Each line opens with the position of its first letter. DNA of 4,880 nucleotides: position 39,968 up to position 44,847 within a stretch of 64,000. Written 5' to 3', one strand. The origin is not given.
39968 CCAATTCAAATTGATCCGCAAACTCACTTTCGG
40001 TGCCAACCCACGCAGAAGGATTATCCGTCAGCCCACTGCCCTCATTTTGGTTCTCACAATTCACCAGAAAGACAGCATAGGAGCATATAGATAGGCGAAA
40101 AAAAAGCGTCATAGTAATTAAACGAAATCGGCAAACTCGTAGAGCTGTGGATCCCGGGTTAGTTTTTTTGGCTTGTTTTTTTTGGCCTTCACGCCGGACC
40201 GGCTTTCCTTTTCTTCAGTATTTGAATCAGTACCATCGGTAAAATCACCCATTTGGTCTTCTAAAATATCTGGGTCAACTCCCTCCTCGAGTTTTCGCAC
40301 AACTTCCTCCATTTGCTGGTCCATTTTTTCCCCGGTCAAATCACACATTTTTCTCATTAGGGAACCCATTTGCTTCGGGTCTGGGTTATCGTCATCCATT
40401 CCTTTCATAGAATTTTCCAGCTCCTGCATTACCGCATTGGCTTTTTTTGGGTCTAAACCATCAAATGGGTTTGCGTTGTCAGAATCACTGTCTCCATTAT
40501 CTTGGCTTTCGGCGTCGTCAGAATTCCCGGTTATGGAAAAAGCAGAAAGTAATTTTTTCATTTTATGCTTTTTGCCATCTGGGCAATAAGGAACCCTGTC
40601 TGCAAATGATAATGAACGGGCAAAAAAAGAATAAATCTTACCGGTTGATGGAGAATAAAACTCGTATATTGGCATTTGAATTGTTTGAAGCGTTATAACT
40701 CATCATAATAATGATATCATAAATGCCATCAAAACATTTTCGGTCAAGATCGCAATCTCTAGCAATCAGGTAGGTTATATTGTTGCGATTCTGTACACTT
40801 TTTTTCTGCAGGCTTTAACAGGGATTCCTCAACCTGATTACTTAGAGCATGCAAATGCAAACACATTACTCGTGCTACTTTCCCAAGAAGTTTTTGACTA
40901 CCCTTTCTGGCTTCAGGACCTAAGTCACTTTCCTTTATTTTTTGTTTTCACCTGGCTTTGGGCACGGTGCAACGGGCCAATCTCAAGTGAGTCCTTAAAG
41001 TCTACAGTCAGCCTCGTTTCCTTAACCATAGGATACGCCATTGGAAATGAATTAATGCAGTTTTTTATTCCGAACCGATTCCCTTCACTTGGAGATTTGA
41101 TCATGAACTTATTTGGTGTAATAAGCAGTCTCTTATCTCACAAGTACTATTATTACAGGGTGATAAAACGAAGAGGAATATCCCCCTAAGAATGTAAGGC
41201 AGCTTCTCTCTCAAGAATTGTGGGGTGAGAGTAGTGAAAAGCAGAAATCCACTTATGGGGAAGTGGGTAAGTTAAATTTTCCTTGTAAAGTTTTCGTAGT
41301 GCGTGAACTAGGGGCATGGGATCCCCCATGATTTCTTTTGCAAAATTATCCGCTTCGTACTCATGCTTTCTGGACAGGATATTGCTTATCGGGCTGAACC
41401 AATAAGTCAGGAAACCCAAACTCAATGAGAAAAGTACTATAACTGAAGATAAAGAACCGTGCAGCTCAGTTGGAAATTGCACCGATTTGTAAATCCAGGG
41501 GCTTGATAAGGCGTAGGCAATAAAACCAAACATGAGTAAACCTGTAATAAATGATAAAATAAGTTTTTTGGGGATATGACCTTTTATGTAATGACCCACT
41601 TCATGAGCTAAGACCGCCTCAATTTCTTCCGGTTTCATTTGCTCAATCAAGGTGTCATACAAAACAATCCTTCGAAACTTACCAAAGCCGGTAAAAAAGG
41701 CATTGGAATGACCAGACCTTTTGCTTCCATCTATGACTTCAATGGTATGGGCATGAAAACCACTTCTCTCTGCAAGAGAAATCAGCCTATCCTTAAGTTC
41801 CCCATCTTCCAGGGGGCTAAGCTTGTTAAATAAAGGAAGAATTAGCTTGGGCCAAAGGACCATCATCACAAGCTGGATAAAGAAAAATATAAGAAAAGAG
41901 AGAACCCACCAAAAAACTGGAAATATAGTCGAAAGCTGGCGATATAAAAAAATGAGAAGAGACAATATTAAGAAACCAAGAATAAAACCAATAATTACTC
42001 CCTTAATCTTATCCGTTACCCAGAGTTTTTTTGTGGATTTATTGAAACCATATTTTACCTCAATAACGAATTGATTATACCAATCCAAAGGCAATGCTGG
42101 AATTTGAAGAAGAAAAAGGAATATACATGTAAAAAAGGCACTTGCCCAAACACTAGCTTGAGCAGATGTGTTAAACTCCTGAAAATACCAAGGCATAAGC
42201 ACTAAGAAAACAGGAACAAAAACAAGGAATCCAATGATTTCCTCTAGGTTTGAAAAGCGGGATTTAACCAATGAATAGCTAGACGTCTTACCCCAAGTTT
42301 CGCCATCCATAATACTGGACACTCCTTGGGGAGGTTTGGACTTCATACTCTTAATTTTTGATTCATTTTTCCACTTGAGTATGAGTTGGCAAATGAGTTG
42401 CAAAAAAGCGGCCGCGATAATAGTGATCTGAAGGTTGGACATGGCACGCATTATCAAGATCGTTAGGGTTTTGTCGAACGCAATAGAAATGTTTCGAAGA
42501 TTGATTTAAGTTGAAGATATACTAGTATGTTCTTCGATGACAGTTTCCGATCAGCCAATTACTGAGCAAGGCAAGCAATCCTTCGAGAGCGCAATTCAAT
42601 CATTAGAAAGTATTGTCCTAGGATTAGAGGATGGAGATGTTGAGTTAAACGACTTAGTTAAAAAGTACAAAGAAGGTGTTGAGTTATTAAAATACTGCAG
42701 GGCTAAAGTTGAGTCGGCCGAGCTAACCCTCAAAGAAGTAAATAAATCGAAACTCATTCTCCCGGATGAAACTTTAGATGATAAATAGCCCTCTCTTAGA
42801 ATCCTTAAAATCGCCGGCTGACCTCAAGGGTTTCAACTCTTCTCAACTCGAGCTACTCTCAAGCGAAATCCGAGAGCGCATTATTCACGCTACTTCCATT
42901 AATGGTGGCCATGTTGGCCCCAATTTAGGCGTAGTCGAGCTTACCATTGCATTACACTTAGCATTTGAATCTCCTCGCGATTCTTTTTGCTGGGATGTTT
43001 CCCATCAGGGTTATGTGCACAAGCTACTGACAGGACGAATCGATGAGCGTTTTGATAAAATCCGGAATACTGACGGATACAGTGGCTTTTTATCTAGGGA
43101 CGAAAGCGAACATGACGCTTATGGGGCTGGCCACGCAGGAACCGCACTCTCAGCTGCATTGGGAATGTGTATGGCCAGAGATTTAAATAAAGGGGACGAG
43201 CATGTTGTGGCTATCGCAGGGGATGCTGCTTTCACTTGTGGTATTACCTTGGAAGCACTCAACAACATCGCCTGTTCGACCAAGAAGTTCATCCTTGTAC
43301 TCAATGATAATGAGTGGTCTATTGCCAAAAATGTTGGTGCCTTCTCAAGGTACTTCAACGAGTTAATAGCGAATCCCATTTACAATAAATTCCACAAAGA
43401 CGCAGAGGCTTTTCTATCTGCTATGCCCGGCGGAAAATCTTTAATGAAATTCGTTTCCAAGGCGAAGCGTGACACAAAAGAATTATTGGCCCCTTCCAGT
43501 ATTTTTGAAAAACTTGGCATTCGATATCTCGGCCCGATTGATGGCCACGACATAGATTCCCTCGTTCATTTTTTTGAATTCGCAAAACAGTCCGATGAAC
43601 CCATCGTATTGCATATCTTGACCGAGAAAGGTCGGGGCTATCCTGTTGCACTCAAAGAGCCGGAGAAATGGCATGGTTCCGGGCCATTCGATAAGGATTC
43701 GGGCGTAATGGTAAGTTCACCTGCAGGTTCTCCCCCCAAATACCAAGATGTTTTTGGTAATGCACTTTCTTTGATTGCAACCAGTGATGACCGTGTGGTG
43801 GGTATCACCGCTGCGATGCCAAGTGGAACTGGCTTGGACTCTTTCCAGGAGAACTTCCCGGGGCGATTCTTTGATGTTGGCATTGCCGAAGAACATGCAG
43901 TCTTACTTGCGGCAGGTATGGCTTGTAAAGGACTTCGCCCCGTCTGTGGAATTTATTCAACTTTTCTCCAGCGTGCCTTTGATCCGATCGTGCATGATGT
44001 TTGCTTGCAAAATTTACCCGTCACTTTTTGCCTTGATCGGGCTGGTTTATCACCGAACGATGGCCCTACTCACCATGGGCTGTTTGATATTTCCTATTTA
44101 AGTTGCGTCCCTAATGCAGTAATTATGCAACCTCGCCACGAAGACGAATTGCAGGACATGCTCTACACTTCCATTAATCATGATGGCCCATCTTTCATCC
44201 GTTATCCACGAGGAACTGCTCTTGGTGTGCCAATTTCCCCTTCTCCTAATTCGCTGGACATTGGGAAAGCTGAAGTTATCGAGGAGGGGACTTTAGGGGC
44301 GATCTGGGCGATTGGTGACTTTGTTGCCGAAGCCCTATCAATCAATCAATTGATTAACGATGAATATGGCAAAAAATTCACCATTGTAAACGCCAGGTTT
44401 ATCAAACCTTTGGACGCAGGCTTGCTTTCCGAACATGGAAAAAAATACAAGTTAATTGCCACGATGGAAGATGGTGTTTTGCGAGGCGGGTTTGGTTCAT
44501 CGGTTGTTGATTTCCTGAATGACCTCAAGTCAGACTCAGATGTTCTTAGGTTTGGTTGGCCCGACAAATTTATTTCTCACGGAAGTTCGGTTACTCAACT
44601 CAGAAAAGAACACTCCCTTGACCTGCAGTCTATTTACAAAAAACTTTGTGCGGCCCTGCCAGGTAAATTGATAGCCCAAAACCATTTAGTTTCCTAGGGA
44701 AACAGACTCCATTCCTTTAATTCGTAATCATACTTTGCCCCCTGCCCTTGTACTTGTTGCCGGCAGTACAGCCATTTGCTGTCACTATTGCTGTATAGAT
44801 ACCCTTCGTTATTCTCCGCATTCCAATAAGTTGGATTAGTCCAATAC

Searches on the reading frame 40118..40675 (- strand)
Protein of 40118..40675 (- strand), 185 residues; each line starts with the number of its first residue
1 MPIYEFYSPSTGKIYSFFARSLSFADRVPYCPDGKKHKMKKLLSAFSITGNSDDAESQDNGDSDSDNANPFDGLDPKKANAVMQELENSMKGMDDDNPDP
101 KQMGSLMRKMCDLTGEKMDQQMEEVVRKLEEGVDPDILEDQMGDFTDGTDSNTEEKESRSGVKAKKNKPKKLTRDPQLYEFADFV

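Call 25: search_protein_families(library=pfam, proteins=[window:40118-40675:-], max_evalue=0.01)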
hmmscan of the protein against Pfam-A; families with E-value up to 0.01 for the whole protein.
window:40118-40675:- (185 aa): 1 family
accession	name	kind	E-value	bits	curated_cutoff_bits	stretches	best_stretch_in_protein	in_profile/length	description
PF09723.15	Zn_ribbon_8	-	0.0014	19.1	34.4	1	1-42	1-40/41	Zinc ribbon domain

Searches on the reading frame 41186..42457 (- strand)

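Call 25: search_protein_families(library=pfam, proteins=[window:41186-42457:-], max_evalue=0.01)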
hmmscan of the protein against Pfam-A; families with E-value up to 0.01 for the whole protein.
window:41186-42457:- (423 aa): 3 families
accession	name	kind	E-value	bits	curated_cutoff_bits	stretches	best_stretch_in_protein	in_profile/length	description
PF16491.10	Peptidase_M48_N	-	3.2e-38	131.8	27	1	37-212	7-179/179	CAAX prenyl protease N-terminal, five membrane helices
PF01435.24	Peptidase_M48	-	2.5e-33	115.9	20.3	1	215-422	1-183/186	Peptidase family M48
PF05569.17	Peptidase_M56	-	0.00013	21.6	31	1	181-307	103-221/296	BlaR1 peptidase M56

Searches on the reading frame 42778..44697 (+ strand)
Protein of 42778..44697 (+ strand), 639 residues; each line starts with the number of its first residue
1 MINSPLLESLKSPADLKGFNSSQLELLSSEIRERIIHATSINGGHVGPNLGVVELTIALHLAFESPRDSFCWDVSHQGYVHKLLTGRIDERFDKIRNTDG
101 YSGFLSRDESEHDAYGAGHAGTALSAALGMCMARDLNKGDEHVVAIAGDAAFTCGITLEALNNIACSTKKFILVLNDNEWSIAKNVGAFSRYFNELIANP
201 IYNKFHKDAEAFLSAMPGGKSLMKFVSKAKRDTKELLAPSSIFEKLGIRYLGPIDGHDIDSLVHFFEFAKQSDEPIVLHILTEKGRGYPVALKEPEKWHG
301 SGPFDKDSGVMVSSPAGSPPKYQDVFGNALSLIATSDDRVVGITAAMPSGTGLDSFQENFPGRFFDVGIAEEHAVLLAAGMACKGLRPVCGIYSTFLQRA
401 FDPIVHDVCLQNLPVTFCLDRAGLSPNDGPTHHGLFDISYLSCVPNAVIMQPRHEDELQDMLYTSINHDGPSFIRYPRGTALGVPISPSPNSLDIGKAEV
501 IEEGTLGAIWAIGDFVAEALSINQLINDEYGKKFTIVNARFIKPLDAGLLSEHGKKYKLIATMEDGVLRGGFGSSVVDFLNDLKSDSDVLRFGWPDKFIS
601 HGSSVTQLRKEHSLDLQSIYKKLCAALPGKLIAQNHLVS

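Call 25: search_protein_families(library=pfam, proteins=[window:42778-44697:+], max_evalue=0.01)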
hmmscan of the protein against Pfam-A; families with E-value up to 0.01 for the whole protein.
window:42778-44697:+ (639 aa): 4 families
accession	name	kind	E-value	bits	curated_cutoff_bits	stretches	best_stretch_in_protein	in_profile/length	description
PF13292.11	DXP_synthase_N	-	1.1e-103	346.7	21.2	1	7-282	1-274/274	1-deoxy-D-xylulose-5-phosphate synthase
PF02779.29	Transket_pyr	-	1.5e-42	145.6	27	1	320-479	3-170/174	Transketolase, pyrimidine binding domain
PF02780.25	Transketolase_C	-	4.4e-18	65.8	25.9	1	496-618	1-123/124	Transketolase, C-terminal domain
PF02775.26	TPP_enzyme_C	-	1.3e-07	32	21.9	1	109-184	19-89/151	Thiamine pyrophosphate enzyme, C-terminal TPP binding domain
